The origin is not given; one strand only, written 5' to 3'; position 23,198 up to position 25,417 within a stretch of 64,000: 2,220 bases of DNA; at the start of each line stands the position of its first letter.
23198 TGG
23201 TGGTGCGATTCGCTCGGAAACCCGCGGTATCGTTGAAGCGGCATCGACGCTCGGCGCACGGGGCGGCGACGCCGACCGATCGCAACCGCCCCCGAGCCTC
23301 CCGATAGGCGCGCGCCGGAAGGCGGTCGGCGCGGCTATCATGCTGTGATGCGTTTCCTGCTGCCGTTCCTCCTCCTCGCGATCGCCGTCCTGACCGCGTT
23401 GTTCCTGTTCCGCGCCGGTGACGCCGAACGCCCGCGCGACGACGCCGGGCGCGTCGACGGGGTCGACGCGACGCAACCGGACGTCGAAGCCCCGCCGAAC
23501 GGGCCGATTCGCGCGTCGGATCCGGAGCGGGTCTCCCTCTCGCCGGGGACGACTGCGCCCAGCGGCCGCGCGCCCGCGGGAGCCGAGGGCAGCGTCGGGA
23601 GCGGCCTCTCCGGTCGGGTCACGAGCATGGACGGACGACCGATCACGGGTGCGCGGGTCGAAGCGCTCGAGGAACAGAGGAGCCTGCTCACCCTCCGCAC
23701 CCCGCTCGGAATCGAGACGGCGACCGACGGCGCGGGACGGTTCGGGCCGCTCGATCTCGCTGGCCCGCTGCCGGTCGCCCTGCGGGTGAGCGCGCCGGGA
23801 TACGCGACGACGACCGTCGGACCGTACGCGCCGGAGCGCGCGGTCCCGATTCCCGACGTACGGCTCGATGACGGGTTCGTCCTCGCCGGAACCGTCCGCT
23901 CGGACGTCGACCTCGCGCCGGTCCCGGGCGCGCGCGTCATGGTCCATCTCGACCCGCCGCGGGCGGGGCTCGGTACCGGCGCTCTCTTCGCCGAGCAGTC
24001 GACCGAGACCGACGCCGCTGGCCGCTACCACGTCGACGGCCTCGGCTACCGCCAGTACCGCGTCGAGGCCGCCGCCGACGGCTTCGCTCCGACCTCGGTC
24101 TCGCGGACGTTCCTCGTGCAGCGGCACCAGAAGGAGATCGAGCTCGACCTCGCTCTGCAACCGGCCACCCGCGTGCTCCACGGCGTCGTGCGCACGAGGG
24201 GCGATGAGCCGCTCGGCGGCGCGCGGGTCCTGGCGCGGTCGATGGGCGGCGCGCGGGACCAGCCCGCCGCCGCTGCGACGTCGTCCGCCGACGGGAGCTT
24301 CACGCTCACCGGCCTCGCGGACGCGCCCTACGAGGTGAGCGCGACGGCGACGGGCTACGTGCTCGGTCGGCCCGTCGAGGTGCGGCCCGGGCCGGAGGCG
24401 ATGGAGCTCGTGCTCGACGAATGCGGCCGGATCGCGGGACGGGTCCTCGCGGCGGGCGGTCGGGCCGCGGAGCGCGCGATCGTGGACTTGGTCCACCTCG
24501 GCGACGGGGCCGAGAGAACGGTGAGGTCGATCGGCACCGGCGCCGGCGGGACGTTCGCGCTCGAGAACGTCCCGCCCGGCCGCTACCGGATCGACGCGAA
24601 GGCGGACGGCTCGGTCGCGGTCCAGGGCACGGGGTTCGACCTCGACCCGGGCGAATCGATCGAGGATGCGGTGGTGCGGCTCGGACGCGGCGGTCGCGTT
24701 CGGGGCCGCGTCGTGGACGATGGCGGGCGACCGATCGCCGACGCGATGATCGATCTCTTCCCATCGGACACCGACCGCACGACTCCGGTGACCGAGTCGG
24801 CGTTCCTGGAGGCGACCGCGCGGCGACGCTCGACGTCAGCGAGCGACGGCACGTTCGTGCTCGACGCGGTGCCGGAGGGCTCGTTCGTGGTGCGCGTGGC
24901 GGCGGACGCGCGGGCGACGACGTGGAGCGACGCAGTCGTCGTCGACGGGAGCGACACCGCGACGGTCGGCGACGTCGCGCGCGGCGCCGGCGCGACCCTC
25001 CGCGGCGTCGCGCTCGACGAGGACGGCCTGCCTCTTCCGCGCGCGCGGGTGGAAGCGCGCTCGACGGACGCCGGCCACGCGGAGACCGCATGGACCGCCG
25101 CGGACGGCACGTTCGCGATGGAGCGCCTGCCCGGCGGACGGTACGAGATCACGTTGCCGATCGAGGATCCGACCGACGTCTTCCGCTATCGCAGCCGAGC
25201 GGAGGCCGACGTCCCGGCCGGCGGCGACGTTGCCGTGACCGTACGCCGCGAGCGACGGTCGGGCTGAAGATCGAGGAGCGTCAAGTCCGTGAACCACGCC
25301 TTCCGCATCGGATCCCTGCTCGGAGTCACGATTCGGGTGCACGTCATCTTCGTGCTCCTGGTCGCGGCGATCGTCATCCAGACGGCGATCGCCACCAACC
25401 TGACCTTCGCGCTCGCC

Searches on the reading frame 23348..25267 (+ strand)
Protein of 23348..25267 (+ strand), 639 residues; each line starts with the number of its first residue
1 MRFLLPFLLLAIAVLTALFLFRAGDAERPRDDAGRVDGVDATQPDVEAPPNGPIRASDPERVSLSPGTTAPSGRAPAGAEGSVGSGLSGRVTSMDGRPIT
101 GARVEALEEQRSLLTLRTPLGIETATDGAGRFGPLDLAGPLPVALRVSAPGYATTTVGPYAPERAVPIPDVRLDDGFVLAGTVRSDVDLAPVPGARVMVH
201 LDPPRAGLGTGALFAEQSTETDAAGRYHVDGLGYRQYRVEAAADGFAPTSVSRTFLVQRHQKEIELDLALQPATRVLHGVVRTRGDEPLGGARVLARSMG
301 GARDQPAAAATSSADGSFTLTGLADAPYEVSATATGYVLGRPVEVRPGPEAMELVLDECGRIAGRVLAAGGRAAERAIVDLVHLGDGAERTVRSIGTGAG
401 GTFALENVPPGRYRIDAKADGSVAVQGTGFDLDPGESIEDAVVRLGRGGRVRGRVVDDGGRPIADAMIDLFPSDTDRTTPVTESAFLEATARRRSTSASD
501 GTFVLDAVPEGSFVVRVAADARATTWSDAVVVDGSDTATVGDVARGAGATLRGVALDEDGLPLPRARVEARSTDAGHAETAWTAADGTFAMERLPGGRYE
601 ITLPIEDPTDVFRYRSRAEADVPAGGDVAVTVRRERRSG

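Call 13: search_protein_families(library=pfam, proteins=[window:23348-25267:+], max_evalue=0.01)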
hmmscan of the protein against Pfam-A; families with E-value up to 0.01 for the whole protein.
window:23348-25267:+ (639 aa): 13 families
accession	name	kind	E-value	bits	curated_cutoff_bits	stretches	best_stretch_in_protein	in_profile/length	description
PF13620.12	CarboxypepD_reg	-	1.6e-62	208.3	32.3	6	179-266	2-79/82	Carboxypeptidase regulatory-like domain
PF13715.12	CarbopepD_reg_2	-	7.1e-16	58.5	32.2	0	279-338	3-56/88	CarboxypepD_reg-like domain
PF09430.16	EMC7_beta-sandw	-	6.4e-11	43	26.6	0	486-518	13-46/122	ER membrane protein complex subunit 7, beta-sandwich domain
PF17210.9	SdrD_B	-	7.8e-11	42.6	29.7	0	382-422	29-69/112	SdrD B-like domain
PF17802.7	SpaA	-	2.9e-10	40.6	23.1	0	215-267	32-86/91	Prealbumin-like fold domain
PF00775.27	Dioxygenase_C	-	1.5e-07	31.5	27.3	0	451-513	32-96/182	Dioxygenase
PF22902.2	NOMO1-like_9th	-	2.5e-05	24.4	27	0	217-251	30-65/75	BOS complex subunit NOMO1-like, beta sandwich domain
PF02369.22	Big_1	-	3.9e-05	24.1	34.9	0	277-336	21-82/93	Bacterial Ig-like domain (group 1)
PF15976.11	CooC_C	-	4.3e-05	23.9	29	0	550-592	18-54/93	CS1-pili formation C-terminal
PF23193.1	NOMO_3rd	-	6.1e-05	23.5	27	0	581-601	62-82/120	NOMO third transthyretin-like domain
PF10670.15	DUF4198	-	0.00015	22.4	34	0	281-332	153-205/209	Domain of unknown function (DUF4198)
PF25020.1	TTR_TEN1-4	-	0.0011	19.3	27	0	87-116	9-38/86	Teneurin TTR-like domain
PF22904.2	NOMO1-like_2nd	-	0.0059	17.1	27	0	362-418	6-61/90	BOS complex subunit NOMO1-like, second beta sandwich domain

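Call 42: find_homologous_proteins(query=window:23348-25267:+)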
Query window:23348-25267:+ (639 aa): 285 proteins with E <= 0.001 among 8000 candidates; the best 120 are listed.
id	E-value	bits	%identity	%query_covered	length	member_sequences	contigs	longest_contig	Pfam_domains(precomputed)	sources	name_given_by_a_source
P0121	0.0e+0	1361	100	100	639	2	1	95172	PF13715.13,PF17802.8,PF00775.28,PF13620.13,PF09430.17,PF22904.4,PF17210.10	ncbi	-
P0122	3.7e-50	189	34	91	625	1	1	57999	PF17802.8,PF00775.28,PF13620.13,PF17210.10,PF24107.2,PF13715.13,PF02369.23,PF11974.15,PF14686.13,PF20598.5,PF15976.12,PF09430.17,PF22904.4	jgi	jgi:protocatechuate 3,4-dioxygenase beta subunit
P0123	1.2e-35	141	27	74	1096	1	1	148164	PF17789.8,PF08308.18,PF17802.8,PF13620.13,PF17210.10,PF10670.16,PF13715.13,PF25020.2,PF01060.30,PF02369.23,PF20598.5,PF15976.12,PF09430.17,PF22904.4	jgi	jgi:hypothetical protein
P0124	2.3e-35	141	28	66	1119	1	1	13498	PF10670.16,PF13715.13,PF25020.2,PF02369.23,PF14686.13,PF20598.5,PF17802.8,PF13620.13,PF09430.17,PF22904.4,PF17210.10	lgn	-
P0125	4.2e-34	136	27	81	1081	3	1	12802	PF17789.8,PF17802.8,PF09912.15,PF23193.2,PF00775.28,PF13620.13,PF17210.10,PF10670.16,PF13715.13,PF25020.2,PF22902.3,PF01060.30,PF02369.23,PF11974.15,PF14686.13,PF20598.5,PF15976.12,PF09430.17,PF22904.4,PF13115.12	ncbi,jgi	jgi:protocatechuate 3,4-dioxygenase beta subunit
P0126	8.6e-33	132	34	51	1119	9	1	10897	PF10670.16,PF13715.13,PF02369.23,PF14686.13,PF15976.12,PF17802.8,PF00775.28,PF13620.13,PF09430.17,PF22904.4,PF17210.10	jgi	jgi:protocatechuate 3,4-dioxygenase beta subunit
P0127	1.5e-32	131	27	81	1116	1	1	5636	PF17789.8,PF17802.8,PF00775.28,PF13620.13,PF17210.10,PF24107.2,PF10670.16,PF13715.13,PF02369.23,PF14686.13,PF20598.5,PF15976.12,PF09430.17,PF22904.4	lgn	-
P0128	9.0e-32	129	27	82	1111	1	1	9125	PF17802.8,PF00775.28,PF13620.13,PF17210.10,PF24107.2,PF10670.16,PF13715.13,PF25020.2,PF02369.23,PF14686.13,PF20598.5,PF09430.17,PF22904.4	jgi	jgi:hypothetical protein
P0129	1.4e-31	128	28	81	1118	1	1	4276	PF17802.8,PF00775.28,PF13620.13,PF17210.10,PF24107.2,PF10670.16,PF13715.13,PF25020.2,PF02369.23,PF14686.13,PF20598.5,PF15976.12,PF09430.17,PF22904.4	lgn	-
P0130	3.2e-31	127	28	74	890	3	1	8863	PF08400.17,PF08308.18,PF17802.8,PF00775.28,PF13620.13,PF17210.10,PF10670.16,PF13715.13,PF25020.2,PF22902.3,PF02369.23,PF14686.13,PF20598.5,PF15976.12,PF09430.17,PF22904.4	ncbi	-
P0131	3.5e-31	127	31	71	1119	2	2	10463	PF21226.5,PF13715.13,PF02369.23,PF14686.13,PF15976.12,PF13620.13,PF09430.17,PF22904.4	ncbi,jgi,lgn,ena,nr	ncbi:MAG TPA: carboxypeptidase regulatory-like domain-containing protein [Vicinamibacteria bacterium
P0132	2.3e-30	124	30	75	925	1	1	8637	PF08308.18,PF17802.8,PF23193.2,PF13620.13,PF17210.10,PF10670.16,PF13715.13,PF02369.23,PF14686.13,PF20598.5,PF15976.12,PF09430.17,PF22904.4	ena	-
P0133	6.4e-28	116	31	54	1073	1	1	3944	PF17802.8,PF00775.28,PF13620.13,PF17210.10,PF24107.2,PF10670.16,PF13715.13,PF02369.23,PF14686.13,PF20598.5,PF15976.12,PF09430.17,PF22904.4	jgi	jgi:carboxypeptidase family protein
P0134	2.0e-27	114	27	82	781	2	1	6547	PF07210.19,PF08308.18,PF17802.8,PF23193.2,PF00775.28,PF13620.13,PF17210.10,PF10670.16,PF13715.13,PF02369.23,PF14686.13,PF20598.5,PF15976.12,PF09430.17,PF22904.4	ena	-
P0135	2.6e-27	114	29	78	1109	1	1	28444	PF10670.16,PF13715.13,PF25020.2,PF02369.23,PF14686.13,PF20598.5,PF15976.12,PF00775.28,PF13620.13,PF09430.17,PF22904.4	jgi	jgi:protocatechuate 3,4-dioxygenase beta subunit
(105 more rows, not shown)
